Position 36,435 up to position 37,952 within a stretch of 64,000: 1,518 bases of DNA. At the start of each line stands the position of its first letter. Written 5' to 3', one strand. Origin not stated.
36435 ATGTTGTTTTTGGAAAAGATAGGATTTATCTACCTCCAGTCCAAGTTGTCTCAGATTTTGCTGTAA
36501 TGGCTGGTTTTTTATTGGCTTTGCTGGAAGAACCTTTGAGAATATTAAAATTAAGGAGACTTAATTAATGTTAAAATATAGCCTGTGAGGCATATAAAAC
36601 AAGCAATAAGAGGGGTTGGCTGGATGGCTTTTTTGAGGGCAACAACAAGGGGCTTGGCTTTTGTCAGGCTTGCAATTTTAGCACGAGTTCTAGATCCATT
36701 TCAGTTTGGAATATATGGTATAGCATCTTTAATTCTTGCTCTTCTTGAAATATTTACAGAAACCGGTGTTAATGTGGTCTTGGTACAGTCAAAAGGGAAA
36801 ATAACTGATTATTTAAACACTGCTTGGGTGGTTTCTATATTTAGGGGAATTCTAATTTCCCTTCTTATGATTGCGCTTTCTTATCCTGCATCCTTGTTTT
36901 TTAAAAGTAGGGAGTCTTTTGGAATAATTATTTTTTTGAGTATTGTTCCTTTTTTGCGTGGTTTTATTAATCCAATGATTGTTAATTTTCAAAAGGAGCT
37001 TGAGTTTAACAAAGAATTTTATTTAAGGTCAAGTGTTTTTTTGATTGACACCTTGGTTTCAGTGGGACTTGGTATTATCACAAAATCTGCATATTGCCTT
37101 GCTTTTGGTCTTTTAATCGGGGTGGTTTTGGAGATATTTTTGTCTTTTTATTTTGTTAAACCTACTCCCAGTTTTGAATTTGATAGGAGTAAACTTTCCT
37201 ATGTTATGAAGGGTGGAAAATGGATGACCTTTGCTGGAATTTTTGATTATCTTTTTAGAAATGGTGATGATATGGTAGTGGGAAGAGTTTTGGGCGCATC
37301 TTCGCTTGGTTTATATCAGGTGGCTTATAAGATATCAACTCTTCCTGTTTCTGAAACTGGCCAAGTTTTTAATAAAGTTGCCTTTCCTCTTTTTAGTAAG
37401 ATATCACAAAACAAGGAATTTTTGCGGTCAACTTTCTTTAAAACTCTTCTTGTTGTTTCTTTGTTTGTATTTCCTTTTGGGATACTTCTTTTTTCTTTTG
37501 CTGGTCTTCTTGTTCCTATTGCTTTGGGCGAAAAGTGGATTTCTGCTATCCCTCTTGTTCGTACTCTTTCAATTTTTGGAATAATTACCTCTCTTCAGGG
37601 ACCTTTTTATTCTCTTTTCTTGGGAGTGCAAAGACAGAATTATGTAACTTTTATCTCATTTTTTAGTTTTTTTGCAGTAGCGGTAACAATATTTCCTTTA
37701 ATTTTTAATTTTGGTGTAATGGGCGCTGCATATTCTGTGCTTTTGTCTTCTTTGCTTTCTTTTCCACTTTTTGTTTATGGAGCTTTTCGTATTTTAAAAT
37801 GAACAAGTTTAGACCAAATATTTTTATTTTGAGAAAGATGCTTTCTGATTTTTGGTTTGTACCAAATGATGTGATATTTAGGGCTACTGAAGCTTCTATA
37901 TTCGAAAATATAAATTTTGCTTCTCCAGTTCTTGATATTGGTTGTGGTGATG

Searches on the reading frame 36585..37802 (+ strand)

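Call 78: search_protein_families(library=pfam, proteins=[window:36585-37802:+], max_evalue=0.0001)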
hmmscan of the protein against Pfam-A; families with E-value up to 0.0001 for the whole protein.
window:36585-37802:+ (405 aa): 2 families
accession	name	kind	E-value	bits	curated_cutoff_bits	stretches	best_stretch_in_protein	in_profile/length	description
PF13440.11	Polysacc_synt_3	-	1.2e-64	218.9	23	1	31-323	1-293/293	Polysaccharide biosynthesis protein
PF01943.22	Polysacc_synt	-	1.1e-26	94.4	28.2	1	9-273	3-273/274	Polysaccharide biosynthesis protein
